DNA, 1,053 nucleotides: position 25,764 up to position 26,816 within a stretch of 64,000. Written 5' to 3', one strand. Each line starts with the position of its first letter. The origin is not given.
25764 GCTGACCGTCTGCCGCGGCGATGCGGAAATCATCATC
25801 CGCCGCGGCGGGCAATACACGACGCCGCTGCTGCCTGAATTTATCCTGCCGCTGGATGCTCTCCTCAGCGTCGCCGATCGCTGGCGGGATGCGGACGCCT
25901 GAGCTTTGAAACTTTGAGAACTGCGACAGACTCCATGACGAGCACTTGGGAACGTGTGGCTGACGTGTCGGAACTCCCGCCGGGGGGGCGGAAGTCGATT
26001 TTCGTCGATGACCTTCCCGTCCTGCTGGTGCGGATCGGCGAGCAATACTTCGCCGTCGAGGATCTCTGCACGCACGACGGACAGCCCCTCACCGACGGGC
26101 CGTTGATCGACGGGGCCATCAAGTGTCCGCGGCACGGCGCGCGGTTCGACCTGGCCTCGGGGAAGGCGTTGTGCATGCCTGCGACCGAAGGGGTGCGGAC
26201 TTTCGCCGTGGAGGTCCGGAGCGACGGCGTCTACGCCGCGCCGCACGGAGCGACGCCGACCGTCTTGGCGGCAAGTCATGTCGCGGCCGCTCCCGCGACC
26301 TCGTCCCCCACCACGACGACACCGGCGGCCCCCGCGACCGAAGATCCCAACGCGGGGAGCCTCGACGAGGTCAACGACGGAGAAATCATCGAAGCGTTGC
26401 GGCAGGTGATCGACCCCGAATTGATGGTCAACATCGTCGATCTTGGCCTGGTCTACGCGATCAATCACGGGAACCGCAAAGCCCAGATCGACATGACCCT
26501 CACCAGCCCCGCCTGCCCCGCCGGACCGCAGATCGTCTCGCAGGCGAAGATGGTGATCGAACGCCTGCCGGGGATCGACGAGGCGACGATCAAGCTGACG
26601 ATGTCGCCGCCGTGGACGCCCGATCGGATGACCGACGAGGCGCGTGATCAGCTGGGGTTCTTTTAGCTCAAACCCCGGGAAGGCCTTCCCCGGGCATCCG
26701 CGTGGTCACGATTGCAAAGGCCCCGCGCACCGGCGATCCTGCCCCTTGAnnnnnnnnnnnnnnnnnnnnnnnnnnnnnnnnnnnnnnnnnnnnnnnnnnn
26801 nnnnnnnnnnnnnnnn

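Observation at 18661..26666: SUF Fe-S assembly operon with a different Uma2 (DUF820) nuclease-like gene in each of three consecutive gaps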

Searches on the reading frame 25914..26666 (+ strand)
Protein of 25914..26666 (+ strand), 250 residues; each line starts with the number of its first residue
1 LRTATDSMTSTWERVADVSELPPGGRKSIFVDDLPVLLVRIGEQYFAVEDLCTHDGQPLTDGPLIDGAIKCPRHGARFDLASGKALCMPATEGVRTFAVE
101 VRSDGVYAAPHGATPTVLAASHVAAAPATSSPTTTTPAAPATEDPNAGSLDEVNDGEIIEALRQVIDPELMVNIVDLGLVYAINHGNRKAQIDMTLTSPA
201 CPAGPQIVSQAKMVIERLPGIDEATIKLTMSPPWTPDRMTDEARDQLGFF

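Call 3: search_protein_families(library=pfam, proteins=[window:25914-26666:+], max_evalue=0.01)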
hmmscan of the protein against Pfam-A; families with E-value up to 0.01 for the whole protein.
window:25914-26666:+ (250 aa): 3 families
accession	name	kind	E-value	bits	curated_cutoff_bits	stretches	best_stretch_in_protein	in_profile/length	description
PF01883.24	FeS_assembly_P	-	1.6e-18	67.2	23.5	1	157-226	3-71/73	Iron-sulfur cluster assembly protein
PF00355.32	Rieske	-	4.2e-17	62.3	20.3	1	12-97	2-87/88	Rieske [2Fe-2S] domain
PF13806.12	Rieske_2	-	5.1e-10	39.7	27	1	11-107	1-102/104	Rieske-like [2Fe-2S] domain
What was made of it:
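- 25914..26666 (+): Rieske-SufT fusion gene (alternative start ATG 25935). Rieske E 4e-17 and FeS_assembly_P E 1.6e-18 (call 3).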

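Call 4: search_protein_families(library=ncbifam, proteins=[window:25914-26666:+], max_evalue=0.01)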
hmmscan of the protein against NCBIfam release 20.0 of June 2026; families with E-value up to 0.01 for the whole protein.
window:25914-26666:+ (250 aa): 12 families
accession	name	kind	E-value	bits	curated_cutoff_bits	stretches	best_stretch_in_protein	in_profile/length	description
TIGR02945.1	SUF_assoc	equivalog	5.2e-28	97.3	143.4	1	157-249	5-98/99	SUF system Fe-S cluster assembly protein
TIGR03406.1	FeS_long_SufT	hypoth_equivalog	1.7e-26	93.1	202.6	1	141-248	61-173/174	putative Fe-S cluster assembly protein SufT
NF041868.1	paad_haloarch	equivalog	4e-22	78.7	180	1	141-247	14-120/127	1,2-phenylacetyl-CoA epoxidase subunit PaaD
NF007422.0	PRK09965.1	equivalog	8.6e-22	77.2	113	1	15-108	6-98/106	bifunctional 3-phenylpropionate/cinnamic acid dioxygenase ferredoxin subunit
NF042948.2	3PPDioc_HcaC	equivalog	2.5e-20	72.7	150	1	15-108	6-100/105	3-phenylpropionate/cinnamic acid dioxygenase ferredoxin subunit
NF041683.1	ant_diox_AndAb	equivalog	2.2e-19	69.5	150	1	11-105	1-95/100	anthranilate 1,2-dioxygenase ferredoxin subunit AndAb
TIGR02377.1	MocE_fam_FeS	subfamily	6.6e-14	51.8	136.15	1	43-107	34-98/101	MocE family 2Fe-2S type ferredoxin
TIGR02159.1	PA_CoA_Oxy4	equivalog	1.5e-11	44.7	108.15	1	165-247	1-83/146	1,2-phenylacetyl-CoA epoxidase subunit PaaD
TIGR02378.1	nirD_assim_sml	equivalog_domain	8e-10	38.8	74.65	1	11-107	1-102/105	nitrite reductase small subunit NirD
NF041174.1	SDX_Thmprot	equivalog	3.4e-05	23.9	170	1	11-89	1-80/109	sulredoxin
NF045928.1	Cytb6fFeSPetC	equivalog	0.0033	16.8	250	1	46-106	102-161/179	cytochrome b6-f complex iron-sulfur subunit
NF010001.0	PRK13474.1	subfamily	0.0056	16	154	1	46-110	101-163/178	cytochrome b6-f complex iron-sulfur subunit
